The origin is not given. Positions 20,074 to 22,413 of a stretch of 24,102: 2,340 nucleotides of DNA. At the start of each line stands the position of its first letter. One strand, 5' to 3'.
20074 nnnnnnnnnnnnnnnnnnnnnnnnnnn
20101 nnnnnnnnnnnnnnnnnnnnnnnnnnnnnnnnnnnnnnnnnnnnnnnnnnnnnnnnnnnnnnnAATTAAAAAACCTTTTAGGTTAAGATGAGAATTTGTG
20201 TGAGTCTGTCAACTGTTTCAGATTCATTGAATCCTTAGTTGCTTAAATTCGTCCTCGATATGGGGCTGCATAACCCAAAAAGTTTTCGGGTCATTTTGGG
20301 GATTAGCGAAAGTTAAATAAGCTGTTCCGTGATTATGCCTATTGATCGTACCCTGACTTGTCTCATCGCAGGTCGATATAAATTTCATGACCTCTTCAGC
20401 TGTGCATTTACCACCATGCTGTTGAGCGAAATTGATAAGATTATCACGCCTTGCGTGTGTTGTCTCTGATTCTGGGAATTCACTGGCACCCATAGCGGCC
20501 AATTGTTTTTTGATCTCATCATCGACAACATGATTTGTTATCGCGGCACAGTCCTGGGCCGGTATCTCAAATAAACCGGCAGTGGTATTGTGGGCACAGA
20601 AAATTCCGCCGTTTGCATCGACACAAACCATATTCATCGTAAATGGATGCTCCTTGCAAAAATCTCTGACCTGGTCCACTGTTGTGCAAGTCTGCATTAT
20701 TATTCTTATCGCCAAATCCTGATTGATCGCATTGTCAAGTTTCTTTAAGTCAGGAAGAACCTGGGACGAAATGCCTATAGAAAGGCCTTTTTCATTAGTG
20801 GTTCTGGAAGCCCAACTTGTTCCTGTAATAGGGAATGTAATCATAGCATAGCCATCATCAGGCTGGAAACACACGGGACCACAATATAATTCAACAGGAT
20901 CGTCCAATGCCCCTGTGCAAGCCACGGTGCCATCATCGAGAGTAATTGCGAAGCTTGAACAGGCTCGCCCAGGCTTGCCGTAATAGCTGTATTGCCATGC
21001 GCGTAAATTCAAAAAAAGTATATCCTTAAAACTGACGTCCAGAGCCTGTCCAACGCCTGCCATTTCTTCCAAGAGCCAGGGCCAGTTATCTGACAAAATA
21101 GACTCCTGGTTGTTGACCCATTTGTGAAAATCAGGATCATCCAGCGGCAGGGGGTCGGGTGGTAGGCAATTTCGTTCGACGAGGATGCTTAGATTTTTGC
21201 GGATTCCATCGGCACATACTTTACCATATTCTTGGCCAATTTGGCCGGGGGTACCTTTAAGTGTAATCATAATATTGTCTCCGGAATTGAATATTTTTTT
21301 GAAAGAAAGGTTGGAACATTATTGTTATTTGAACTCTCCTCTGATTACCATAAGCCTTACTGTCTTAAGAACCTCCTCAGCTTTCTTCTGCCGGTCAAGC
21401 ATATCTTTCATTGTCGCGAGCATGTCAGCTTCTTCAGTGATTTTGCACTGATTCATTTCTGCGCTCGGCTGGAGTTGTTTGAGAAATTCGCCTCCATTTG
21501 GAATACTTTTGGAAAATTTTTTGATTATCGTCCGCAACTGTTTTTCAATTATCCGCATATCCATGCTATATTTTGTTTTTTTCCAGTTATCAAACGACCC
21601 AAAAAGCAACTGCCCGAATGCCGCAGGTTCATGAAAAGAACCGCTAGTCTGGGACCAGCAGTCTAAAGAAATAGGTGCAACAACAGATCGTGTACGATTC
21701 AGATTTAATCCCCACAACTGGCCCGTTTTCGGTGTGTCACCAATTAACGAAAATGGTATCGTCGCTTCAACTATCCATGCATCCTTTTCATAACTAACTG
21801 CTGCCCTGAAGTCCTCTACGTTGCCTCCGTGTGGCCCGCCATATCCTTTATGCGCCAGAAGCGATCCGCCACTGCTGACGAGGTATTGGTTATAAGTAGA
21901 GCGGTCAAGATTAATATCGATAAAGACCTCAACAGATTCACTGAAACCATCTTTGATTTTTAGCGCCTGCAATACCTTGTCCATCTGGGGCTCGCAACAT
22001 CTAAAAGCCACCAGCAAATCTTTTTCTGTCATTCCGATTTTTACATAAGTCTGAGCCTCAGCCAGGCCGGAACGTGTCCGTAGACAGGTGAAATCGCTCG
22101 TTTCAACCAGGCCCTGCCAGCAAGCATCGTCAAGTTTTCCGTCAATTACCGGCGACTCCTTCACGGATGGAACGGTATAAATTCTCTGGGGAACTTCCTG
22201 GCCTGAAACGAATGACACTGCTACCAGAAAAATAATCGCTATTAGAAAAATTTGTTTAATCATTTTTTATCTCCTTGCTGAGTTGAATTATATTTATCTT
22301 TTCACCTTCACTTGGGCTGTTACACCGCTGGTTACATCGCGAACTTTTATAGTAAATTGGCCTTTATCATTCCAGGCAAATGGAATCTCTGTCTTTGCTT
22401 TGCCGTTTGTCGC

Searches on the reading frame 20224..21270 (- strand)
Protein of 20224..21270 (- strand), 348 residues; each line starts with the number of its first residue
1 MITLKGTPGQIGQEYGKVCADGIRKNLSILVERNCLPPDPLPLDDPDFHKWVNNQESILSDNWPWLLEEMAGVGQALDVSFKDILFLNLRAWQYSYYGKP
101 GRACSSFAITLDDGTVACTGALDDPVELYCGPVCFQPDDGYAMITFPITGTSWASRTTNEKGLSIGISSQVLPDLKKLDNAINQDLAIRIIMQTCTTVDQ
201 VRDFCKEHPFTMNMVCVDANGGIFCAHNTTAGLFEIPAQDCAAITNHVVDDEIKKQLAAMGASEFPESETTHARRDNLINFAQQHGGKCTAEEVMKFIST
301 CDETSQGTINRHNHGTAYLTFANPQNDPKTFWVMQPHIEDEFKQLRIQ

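Call 67: search_protein_families(library=pfam, proteins=[window:20224-21270:-], max_evalue=0.001)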
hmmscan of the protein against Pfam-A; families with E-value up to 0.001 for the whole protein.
window:20224-21270:- (348 aa): 1 family
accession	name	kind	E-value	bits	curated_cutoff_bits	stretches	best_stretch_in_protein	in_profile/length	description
PF03417.21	AAT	-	1e-08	35.6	23.2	1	136-283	28-172/225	Acyl-coenzyme A:6-aminopenicillanic acid acyl-transferase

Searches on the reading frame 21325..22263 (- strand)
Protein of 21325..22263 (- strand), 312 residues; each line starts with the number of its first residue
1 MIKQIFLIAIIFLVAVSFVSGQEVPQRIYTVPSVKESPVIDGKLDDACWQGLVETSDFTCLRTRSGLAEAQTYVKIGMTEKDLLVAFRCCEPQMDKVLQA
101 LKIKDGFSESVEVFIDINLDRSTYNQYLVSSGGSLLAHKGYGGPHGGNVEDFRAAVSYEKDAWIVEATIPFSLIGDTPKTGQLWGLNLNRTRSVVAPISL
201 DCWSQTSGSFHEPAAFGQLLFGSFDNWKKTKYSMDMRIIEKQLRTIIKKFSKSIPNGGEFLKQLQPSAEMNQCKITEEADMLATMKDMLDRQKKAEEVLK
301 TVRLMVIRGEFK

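Call 67: search_protein_families(library=pfam, proteins=[window:21325-22263:-], max_evalue=0.001)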
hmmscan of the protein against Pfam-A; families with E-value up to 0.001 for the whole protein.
window:21325-22263:- (312 aa): 1 family
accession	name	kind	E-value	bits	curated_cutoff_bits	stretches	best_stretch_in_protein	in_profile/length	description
PF06452.16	CBM9_1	-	7.7e-09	36.1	23.4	1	40-219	1-180/185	Carbohydrate family 9 binding domain-like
